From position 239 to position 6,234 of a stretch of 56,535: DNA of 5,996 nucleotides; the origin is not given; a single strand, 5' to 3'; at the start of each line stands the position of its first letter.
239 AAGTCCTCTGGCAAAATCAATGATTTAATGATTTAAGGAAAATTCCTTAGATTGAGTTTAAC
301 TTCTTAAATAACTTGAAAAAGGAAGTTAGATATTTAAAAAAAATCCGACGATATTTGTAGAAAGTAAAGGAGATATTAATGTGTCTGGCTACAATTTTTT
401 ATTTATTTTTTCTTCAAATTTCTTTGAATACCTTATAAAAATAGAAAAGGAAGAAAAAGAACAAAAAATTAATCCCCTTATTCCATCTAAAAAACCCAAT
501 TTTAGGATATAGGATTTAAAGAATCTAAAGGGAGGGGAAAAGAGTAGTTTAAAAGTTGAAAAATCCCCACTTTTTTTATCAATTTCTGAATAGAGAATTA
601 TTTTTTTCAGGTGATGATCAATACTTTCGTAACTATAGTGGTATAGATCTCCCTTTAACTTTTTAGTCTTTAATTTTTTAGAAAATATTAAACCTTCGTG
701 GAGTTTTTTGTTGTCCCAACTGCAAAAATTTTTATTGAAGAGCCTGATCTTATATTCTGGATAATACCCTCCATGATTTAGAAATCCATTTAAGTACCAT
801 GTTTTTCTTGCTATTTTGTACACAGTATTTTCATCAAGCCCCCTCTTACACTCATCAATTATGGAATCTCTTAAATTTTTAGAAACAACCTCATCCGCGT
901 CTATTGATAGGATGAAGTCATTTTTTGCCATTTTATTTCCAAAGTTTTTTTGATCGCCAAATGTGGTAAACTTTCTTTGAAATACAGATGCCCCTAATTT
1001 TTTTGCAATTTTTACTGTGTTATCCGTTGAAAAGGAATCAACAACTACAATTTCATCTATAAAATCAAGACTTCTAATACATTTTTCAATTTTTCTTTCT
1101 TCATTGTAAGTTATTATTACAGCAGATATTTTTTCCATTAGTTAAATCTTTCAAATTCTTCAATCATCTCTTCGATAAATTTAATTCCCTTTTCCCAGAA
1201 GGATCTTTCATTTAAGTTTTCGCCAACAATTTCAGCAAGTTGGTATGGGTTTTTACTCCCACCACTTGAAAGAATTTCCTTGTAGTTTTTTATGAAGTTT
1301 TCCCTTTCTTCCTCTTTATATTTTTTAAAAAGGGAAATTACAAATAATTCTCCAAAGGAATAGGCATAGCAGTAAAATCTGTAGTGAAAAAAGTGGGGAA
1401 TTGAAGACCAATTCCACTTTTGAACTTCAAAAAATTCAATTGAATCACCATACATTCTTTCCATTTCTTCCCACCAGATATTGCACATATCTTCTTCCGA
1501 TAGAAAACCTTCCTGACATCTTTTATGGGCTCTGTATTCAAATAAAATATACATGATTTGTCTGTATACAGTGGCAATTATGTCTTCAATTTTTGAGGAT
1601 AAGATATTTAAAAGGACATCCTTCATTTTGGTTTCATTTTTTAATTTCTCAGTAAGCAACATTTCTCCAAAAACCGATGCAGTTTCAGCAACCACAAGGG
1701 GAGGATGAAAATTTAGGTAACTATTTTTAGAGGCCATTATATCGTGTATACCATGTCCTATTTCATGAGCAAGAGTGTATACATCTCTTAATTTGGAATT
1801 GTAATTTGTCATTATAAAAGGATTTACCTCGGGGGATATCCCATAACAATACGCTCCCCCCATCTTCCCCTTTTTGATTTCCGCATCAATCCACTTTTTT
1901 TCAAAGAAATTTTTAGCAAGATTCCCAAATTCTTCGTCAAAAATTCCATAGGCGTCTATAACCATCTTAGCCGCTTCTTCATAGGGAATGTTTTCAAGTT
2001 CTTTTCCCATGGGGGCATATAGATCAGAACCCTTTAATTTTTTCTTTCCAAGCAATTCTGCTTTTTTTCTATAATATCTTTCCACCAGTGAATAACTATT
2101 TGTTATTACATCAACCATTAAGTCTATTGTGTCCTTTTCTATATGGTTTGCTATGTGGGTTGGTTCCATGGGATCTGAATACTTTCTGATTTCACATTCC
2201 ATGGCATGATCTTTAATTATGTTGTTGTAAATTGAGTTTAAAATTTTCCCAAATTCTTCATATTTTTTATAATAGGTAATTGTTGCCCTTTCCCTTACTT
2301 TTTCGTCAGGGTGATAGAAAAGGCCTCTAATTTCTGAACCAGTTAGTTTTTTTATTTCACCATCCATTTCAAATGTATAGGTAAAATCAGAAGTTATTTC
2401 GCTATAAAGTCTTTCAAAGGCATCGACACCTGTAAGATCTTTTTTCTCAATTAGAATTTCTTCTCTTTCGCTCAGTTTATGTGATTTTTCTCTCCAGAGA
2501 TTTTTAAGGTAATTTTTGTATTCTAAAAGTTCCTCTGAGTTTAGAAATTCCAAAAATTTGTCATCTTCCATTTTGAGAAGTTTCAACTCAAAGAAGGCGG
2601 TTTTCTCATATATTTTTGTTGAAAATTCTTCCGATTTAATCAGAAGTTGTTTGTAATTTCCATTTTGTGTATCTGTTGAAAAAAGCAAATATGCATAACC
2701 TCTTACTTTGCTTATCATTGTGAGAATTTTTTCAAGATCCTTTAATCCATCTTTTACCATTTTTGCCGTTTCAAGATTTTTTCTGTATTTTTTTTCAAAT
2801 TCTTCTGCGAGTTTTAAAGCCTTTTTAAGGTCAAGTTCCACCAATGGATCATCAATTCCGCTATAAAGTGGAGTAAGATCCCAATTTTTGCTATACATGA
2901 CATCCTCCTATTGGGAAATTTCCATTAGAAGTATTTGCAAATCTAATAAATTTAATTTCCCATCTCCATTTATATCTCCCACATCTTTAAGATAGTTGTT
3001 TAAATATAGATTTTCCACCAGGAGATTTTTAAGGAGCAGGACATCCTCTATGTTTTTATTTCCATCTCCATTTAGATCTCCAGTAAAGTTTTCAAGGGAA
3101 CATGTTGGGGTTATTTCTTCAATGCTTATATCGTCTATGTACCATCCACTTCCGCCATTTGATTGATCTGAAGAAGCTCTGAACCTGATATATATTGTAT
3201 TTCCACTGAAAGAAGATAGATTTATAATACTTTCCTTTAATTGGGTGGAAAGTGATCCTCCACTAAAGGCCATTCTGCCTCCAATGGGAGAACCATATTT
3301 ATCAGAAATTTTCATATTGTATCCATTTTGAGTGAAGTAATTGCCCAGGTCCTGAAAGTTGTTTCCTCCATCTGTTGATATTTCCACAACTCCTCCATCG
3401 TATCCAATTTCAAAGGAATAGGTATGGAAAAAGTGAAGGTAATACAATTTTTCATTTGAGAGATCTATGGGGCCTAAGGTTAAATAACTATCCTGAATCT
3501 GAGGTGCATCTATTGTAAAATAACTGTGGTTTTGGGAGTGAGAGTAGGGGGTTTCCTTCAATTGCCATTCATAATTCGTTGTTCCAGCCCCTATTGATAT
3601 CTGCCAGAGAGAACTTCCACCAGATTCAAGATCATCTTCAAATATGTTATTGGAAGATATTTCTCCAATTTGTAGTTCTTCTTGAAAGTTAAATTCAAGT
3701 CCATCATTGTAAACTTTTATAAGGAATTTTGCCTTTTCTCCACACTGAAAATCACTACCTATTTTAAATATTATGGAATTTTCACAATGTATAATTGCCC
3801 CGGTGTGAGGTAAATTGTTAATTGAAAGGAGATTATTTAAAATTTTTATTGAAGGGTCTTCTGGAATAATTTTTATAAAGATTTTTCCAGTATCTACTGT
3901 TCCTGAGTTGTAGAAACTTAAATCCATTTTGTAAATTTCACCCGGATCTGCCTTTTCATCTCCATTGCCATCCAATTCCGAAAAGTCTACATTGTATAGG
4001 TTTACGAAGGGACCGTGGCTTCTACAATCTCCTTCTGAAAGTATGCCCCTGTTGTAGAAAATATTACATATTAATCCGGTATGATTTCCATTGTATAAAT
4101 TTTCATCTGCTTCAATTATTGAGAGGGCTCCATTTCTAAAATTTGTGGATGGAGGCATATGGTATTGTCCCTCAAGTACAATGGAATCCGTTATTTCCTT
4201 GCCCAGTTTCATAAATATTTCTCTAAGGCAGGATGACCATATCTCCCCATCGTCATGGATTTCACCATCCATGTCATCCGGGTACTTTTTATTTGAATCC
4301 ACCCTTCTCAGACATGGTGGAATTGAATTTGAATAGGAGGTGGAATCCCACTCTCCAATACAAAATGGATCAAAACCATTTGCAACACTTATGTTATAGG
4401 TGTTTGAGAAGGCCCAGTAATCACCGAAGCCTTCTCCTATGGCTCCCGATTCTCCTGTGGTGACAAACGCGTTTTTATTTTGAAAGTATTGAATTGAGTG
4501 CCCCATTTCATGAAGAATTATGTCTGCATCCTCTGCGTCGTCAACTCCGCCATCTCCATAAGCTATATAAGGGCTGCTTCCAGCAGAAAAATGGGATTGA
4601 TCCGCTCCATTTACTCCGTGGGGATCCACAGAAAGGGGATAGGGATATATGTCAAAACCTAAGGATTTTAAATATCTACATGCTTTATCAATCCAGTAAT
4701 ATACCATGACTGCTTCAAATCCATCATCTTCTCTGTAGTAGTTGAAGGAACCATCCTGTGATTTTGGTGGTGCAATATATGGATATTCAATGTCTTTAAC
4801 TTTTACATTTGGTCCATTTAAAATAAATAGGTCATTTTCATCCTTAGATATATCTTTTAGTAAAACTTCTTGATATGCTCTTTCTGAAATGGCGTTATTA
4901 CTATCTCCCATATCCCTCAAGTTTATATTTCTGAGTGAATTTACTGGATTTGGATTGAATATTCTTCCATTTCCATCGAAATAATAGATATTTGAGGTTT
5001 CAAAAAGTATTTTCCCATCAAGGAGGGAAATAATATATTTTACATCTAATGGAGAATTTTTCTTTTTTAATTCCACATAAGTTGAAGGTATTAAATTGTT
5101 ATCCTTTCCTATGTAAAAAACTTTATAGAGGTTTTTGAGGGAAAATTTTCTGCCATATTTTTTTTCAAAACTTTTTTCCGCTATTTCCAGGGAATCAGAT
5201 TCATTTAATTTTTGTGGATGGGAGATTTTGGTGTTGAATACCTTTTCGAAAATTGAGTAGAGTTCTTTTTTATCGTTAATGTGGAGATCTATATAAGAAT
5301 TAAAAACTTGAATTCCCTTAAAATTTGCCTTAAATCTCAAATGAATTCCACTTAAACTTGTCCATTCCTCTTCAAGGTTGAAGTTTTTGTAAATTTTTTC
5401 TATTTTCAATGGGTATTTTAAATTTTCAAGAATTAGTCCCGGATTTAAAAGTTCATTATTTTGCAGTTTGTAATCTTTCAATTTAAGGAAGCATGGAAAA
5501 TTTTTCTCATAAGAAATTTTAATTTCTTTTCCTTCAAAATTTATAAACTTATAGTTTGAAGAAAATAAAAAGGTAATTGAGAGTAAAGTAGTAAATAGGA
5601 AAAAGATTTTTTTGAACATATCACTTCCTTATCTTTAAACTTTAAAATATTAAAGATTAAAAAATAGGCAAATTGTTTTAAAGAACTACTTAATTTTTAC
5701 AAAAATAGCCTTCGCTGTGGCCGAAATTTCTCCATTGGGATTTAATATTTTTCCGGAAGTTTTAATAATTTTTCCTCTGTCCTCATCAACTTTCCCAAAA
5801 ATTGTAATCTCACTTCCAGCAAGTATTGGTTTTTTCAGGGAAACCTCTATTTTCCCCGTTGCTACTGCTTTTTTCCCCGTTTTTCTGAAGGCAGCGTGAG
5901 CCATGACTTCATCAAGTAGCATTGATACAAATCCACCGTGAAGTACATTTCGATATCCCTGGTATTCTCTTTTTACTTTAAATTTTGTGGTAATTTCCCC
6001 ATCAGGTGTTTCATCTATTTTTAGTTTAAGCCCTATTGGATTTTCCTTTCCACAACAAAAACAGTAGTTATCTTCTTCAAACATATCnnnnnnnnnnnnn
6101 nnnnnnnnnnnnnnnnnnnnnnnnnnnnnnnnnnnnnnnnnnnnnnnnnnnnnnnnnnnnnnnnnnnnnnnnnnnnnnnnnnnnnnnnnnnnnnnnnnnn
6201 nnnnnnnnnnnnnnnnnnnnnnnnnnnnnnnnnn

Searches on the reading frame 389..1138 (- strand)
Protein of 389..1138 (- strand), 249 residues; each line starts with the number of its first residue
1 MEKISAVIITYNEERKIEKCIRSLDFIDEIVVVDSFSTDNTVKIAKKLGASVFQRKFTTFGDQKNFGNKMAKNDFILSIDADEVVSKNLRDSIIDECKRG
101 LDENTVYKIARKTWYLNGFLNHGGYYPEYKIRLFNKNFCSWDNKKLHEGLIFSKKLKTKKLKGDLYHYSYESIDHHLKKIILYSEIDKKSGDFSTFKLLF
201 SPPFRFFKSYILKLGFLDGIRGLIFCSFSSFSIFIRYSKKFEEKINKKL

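Call 91: search_protein_families(library=pfam, proteins=[window:389-1138:-], max_evalue=0.00001)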
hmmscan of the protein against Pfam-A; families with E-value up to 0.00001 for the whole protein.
window:389-1138:- (249 aa): 1 family
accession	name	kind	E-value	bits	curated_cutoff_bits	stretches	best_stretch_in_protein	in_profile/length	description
PF00535.33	Glycos_transf_2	-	1.8e-17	64.2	23.3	1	5-112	1-118/168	Glycosyl transferase family 2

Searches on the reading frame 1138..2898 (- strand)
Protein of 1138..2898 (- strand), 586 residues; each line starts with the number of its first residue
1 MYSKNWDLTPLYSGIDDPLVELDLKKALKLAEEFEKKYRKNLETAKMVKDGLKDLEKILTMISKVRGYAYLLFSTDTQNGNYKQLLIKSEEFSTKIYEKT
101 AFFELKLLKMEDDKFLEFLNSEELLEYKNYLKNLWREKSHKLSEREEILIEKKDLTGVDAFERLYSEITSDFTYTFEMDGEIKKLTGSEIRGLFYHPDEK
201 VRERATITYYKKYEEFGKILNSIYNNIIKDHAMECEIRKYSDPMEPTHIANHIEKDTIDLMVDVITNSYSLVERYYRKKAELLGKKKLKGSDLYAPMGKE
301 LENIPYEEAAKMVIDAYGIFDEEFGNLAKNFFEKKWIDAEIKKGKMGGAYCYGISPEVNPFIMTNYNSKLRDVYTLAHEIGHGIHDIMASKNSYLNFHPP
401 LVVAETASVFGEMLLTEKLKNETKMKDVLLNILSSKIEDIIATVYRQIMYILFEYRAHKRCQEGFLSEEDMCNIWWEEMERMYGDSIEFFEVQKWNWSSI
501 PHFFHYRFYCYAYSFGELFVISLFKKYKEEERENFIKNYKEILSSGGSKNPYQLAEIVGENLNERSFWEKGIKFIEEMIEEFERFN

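Call 91: search_protein_families(library=pfam, proteins=[window:1138-2898:-], max_evalue=0.00001)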
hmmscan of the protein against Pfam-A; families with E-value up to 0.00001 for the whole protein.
window:1138-2898:- (586 aa): 2 families
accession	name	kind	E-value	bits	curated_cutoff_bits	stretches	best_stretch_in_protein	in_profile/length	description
PF01432.26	Peptidase_M3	-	1.4e-48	166.9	27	1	195-572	4-455/457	Peptidase family M3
PF08439.15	Peptidase_M3_N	-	3.8e-14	53.1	25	1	107-173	2-69/70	Oligopeptidase F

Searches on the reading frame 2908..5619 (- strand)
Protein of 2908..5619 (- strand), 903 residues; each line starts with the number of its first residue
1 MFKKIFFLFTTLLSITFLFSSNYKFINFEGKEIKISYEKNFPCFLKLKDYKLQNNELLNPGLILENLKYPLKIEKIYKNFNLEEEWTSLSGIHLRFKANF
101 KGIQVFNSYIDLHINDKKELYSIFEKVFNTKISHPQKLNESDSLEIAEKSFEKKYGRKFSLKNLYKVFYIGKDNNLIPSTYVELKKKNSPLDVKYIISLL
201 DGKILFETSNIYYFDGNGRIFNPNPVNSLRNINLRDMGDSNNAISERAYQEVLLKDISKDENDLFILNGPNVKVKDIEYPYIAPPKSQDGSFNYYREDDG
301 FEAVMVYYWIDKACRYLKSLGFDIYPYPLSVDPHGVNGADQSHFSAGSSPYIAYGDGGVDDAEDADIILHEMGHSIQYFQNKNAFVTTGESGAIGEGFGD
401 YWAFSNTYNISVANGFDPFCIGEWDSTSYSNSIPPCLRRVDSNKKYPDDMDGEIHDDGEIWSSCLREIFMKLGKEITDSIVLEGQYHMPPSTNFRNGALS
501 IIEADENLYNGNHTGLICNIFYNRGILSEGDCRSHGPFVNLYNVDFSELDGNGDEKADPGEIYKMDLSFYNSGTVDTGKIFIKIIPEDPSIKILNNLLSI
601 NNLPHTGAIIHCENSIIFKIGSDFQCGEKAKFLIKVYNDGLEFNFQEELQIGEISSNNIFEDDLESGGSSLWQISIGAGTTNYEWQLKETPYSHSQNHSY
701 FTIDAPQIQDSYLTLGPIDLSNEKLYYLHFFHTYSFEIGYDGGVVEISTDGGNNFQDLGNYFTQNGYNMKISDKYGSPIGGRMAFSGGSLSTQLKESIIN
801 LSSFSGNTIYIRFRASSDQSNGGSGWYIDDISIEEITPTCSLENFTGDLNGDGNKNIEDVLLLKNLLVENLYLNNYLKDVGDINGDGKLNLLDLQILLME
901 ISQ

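Call 91: search_protein_families(library=pfam, proteins=[window:2908-5619:-], max_evalue=0.00001)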
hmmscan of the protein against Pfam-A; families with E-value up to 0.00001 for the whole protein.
window:2908-5619:- (903 aa): 2 families
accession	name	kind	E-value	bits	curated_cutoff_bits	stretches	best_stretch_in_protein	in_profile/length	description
PF02128.21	Peptidase_M36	-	4.9e-11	42.9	23.3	1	359-526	174-364/368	Fungalysin metallopeptidase (M36)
PF00404.24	Dockerin_1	-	3.3e-08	34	22.9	1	847-898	2-53/57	Dockerin type I domain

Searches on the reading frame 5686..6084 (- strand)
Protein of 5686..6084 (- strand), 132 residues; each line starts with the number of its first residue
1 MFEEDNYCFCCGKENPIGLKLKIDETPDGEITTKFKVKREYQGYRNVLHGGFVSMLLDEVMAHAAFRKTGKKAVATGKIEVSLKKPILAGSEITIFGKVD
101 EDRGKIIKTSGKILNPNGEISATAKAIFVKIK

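Call 91: search_protein_families(library=pfam, proteins=[window:5686-6084:-], max_evalue=0.00001)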
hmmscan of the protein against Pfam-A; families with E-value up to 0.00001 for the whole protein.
window:5686-6084:- (132 aa): 1 family
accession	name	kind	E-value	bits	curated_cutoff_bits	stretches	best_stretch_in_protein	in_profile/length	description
PF03061.28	4HBT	-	3.5e-06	27.7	20.6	1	46-119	2-76/79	Thioesterase superfamily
